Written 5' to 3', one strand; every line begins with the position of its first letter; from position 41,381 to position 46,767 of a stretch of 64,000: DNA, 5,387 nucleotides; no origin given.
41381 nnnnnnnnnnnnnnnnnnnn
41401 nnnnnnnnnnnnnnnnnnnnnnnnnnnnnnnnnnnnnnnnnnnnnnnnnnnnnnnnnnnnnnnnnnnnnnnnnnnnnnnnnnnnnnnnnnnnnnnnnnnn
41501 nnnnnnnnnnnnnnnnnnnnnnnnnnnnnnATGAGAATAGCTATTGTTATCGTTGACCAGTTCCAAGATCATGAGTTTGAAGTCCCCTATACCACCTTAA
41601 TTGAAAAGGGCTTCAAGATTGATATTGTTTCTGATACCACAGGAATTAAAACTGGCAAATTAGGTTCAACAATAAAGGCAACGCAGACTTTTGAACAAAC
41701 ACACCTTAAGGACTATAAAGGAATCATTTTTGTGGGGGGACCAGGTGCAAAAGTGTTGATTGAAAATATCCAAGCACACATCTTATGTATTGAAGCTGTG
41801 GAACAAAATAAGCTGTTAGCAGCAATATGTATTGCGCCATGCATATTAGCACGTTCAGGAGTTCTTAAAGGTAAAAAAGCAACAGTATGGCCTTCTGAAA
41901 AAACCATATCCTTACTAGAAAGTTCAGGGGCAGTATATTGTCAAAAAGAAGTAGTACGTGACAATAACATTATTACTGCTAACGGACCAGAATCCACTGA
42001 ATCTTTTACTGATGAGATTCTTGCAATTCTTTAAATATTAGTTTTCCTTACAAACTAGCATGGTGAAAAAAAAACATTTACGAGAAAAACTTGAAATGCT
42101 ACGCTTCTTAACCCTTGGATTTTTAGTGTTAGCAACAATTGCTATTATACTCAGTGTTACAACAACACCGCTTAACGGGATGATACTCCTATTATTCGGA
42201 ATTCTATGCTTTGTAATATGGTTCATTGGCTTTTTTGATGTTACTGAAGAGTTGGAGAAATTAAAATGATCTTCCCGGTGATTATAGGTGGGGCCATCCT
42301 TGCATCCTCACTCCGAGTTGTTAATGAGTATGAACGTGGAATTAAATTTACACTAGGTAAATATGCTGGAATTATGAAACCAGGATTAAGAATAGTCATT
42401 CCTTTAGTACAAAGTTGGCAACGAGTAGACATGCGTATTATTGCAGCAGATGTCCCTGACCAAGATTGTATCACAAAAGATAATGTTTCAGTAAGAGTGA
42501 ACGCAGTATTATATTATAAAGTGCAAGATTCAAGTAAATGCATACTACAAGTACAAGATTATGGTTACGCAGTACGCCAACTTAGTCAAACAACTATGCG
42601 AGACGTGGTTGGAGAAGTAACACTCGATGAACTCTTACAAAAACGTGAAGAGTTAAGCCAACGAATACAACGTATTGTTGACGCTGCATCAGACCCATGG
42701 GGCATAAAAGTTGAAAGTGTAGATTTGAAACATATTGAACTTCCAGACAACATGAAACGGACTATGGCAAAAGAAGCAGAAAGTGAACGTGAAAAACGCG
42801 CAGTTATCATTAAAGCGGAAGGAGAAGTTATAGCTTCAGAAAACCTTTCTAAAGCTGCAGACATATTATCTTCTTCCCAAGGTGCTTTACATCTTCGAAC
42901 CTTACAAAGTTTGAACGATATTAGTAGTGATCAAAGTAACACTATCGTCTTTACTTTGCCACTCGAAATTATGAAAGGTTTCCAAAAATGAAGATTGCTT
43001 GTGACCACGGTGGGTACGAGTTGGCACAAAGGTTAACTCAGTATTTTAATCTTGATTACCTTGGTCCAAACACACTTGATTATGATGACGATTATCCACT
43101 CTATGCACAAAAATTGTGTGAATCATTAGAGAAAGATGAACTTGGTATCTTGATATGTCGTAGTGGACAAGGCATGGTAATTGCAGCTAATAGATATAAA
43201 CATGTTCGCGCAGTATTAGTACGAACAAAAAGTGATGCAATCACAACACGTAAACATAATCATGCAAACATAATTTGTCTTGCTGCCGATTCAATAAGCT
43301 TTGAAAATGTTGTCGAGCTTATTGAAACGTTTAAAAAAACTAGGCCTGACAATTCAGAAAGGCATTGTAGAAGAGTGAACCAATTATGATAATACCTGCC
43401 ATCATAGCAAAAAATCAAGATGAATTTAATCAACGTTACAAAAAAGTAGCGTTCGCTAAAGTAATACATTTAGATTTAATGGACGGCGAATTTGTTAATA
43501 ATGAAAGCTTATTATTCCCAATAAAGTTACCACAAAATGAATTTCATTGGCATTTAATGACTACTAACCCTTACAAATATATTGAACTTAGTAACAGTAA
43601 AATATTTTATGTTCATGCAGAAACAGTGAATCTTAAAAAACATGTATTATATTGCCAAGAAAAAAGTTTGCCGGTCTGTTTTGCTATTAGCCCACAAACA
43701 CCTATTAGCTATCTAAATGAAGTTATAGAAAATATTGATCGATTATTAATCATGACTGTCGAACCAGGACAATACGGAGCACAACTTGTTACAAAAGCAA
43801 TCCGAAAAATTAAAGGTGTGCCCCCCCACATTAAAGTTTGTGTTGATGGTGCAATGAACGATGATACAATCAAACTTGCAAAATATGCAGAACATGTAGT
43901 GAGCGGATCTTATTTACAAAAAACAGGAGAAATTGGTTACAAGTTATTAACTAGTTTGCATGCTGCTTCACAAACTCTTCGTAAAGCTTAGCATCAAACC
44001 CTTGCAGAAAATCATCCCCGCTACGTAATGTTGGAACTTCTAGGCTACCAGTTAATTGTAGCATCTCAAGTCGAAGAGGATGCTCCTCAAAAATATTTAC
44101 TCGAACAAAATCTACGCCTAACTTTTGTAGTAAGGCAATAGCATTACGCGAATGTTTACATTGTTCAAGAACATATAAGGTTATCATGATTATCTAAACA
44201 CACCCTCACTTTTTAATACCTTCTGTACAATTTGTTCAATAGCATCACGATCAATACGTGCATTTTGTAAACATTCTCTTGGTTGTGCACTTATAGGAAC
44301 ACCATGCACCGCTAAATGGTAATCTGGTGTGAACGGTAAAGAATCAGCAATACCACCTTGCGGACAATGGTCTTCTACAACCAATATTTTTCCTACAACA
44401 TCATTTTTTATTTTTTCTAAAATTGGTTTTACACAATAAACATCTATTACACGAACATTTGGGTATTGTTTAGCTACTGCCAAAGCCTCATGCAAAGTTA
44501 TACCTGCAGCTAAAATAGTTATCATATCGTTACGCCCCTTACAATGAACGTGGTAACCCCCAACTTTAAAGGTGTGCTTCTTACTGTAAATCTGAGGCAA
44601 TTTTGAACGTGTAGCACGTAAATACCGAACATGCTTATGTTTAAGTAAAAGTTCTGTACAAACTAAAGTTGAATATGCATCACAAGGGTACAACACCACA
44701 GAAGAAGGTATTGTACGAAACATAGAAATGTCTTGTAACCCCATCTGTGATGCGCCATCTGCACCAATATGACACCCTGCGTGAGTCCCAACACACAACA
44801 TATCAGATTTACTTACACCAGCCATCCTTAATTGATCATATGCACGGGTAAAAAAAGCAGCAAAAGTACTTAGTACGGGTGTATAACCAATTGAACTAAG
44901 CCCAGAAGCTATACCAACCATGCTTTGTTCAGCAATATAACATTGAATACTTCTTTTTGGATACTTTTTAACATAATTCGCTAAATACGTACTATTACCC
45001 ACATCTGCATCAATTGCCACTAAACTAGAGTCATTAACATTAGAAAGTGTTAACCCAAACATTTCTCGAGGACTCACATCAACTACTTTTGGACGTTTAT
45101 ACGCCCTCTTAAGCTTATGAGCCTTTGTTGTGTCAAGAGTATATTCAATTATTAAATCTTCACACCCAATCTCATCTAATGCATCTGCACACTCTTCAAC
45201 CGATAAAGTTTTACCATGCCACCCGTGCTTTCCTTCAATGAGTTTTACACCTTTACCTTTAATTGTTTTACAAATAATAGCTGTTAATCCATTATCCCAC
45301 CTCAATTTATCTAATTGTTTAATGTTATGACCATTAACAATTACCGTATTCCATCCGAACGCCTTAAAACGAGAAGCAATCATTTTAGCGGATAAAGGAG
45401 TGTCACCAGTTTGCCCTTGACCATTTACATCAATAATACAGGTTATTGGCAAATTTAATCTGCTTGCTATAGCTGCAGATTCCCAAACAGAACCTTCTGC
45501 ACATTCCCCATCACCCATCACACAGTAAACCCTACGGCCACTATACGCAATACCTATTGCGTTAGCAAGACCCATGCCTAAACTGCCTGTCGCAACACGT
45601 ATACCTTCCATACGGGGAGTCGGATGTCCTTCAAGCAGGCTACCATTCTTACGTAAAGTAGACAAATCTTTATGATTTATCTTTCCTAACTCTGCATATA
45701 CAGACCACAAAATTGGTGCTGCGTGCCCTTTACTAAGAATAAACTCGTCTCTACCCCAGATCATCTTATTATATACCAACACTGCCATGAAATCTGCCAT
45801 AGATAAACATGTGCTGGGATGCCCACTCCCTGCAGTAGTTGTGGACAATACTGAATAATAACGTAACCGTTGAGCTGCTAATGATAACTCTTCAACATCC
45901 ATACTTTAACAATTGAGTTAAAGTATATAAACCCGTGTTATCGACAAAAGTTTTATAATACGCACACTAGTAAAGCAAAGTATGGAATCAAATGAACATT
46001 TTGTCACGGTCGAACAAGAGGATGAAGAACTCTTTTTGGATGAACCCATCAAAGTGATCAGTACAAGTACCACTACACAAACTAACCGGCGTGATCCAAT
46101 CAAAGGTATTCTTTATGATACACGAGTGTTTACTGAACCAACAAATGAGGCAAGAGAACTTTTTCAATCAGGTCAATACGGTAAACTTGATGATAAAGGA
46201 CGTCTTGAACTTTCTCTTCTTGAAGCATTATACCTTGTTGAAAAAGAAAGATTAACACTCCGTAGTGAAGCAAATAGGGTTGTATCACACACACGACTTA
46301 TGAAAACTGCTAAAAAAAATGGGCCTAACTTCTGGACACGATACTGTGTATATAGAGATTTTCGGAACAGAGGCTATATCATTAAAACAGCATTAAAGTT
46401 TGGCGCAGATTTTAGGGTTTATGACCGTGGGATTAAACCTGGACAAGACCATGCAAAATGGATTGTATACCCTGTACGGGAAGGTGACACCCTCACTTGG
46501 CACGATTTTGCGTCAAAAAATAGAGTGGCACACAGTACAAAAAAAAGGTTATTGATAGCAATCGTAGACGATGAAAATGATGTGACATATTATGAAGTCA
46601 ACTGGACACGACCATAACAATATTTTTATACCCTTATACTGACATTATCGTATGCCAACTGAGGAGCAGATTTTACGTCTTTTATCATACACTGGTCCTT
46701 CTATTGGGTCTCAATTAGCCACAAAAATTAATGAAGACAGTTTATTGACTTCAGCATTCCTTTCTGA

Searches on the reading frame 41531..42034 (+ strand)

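Call 54: search_protein_families(library=pfam, proteins=[window:41531-42034:+], max_evalue=0.001)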
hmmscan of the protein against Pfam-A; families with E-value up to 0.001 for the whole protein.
window:41531-42034:+ (167 aa): 1 family
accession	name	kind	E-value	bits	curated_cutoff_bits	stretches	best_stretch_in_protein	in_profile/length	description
PF01965.30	DJ-1_PfpI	-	9.7e-34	117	26.6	1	1-165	1-164/165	DJ-1/PfpI family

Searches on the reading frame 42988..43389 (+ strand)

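Call 54: search_protein_families(library=pfam, proteins=[window:42988-43389:+], max_evalue=0.001)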
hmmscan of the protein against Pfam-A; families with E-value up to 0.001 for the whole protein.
window:42988-43389:+ (133 aa): 1 family
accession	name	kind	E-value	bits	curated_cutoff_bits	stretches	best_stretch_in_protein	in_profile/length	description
PF02502.23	LacAB_rpiB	-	5.1e-34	117.6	24.7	1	3-133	3-138/138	Ribose/Galactose Isomerase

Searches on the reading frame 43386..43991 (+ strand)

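Call 54: search_protein_families(library=pfam, proteins=[window:43386-43991:+], max_evalue=0.001)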
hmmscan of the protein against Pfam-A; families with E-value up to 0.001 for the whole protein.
window:43386-43991:+ (201 aa): 1 family
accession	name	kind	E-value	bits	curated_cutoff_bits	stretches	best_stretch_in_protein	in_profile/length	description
PF00834.25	Ribul_P_3_epim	-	2.6e-24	86.2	21.1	1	2-177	2-197/198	Ribulose-phosphate 3 epimerase family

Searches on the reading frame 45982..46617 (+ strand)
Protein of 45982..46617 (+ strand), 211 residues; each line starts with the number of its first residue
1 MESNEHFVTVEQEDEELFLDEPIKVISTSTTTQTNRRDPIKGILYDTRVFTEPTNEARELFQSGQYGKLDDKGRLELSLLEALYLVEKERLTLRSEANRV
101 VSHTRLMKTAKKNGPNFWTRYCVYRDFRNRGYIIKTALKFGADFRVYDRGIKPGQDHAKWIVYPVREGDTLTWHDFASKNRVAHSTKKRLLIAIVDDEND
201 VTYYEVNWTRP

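Call 54: search_protein_families(library=pfam, proteins=[window:45982-46617:+], max_evalue=0.001)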
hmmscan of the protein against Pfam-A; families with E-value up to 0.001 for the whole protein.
window:45982-46617:+ (211 aa): 3 families
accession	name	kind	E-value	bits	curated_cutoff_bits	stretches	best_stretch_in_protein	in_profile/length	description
PF01974.23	tRNA_int_endo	-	6.3e-32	110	27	1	117-203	1-85/85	tRNA intron endonuclease, catalytic C-terminal domain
PF02778.19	tRNA_int_endo_N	-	8.3e-16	57.7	21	1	41-106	2-66/67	tRNA intron endonuclease, N-terminal domain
PF12928.12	tRNA_int_end_N2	-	0.00013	22.4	24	1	66-94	40-68/69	tRNA-splicing endonuclease subunit sen54 N-term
